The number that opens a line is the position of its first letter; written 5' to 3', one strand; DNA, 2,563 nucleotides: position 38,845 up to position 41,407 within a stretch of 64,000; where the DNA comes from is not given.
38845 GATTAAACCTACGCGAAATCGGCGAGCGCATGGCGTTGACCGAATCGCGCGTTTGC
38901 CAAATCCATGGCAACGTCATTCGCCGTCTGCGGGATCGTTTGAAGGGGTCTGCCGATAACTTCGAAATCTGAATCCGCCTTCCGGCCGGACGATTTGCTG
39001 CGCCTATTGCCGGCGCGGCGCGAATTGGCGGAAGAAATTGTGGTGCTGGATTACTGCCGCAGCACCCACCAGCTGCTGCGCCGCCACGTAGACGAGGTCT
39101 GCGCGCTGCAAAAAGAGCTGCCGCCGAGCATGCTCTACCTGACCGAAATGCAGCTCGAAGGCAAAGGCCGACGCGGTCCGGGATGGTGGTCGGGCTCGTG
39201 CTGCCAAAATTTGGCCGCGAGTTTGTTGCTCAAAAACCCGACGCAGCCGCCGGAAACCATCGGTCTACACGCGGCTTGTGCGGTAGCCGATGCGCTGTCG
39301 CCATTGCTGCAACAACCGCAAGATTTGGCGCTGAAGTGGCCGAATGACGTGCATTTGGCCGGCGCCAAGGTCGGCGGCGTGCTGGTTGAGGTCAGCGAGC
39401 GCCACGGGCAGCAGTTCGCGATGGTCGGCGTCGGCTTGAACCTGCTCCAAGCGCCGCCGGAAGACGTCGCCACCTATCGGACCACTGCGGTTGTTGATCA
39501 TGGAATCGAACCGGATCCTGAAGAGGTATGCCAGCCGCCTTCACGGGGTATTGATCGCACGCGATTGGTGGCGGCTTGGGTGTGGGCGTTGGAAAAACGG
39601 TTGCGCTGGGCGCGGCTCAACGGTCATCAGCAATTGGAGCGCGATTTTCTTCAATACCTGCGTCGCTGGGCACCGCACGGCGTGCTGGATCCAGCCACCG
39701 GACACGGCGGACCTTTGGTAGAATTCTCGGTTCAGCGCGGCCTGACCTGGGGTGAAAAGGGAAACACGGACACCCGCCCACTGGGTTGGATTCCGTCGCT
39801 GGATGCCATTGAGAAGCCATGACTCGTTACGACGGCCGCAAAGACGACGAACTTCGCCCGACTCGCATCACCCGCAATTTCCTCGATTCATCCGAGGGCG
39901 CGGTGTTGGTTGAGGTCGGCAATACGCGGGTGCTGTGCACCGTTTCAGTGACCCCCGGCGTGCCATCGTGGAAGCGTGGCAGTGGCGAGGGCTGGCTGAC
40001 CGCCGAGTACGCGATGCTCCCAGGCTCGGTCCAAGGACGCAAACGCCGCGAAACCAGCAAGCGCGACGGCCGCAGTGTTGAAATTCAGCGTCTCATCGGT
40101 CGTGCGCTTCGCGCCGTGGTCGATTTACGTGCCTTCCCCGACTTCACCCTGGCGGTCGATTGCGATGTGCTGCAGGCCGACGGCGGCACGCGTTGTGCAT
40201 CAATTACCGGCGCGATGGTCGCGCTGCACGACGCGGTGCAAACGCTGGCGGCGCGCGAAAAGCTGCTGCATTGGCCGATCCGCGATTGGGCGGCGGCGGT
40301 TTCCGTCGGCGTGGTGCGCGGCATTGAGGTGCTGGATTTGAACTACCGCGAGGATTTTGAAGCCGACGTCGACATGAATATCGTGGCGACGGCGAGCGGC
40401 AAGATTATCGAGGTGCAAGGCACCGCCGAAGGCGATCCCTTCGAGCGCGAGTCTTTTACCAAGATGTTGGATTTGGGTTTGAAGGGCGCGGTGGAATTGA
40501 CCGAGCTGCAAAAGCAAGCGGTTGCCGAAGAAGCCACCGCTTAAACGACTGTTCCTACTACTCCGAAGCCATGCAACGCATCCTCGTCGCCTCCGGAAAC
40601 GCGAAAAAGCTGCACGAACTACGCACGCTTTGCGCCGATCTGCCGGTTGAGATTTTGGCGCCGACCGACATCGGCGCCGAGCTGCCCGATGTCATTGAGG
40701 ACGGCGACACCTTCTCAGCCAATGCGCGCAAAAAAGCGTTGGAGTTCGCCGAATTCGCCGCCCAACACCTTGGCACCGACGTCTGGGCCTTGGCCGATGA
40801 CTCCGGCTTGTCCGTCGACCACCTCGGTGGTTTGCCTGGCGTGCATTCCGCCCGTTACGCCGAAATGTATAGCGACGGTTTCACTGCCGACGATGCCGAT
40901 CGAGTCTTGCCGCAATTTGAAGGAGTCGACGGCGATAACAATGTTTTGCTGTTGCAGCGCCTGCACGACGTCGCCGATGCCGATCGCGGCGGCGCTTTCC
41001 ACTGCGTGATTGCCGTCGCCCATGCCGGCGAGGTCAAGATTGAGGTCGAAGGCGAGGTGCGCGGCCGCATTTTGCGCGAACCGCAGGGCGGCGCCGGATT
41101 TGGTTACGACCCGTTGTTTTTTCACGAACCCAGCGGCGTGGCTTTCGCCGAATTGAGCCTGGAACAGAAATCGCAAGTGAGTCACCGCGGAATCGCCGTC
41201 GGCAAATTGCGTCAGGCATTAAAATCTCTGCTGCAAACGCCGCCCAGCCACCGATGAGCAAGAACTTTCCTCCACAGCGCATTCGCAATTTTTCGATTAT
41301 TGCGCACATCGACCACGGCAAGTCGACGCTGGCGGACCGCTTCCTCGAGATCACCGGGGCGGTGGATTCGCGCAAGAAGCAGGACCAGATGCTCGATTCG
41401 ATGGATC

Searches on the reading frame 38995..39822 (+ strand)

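Call 40: search_protein_families(library=pfam, proteins=[window:38995-39822:+], max_evalue=0.00001)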
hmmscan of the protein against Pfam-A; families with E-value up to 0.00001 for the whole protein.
window:38995-39822:+ (275 aa): 1 family
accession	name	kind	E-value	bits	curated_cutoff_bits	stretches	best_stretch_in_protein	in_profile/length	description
PF03099.24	BPL_LplA_LipB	-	1.3e-11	44.9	21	1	38-149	17-133/133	Biotin/lipoate A/B protein ligase family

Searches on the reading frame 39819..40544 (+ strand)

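Call 40: search_protein_families(library=pfam, proteins=[window:39819-40544:+], max_evalue=0.00001)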
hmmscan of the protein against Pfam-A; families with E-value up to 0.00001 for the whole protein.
window:39819-40544:+ (241 aa): 2 families
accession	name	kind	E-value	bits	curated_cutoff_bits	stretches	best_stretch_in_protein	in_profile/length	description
PF01138.27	RNase_PH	-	6.7e-30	104.6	25.5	1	11-139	1-127/130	3' exoribonuclease family, domain 1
PF03725.20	RNase_PH_C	-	8.7e-10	38.9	20.8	1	158-223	3-67/67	3' exoribonuclease family, domain 2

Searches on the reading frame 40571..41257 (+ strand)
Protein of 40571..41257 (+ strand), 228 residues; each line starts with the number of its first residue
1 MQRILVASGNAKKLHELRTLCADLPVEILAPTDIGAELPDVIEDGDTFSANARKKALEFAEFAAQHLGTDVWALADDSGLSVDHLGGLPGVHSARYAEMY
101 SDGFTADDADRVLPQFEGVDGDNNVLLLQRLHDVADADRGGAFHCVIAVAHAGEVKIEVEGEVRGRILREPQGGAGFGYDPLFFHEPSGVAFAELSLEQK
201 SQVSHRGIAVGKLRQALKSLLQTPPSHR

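Call 40: search_protein_families(library=pfam, proteins=[window:40571-41257:+], max_evalue=0.00001)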
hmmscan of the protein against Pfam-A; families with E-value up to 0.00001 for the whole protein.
window:40571-41257:+ (228 aa): 1 family
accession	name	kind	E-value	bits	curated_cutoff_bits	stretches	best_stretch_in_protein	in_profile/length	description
PF01725.21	Ham1p_like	-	1.4e-49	169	22.5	1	4-215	1-185/186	Ham1 family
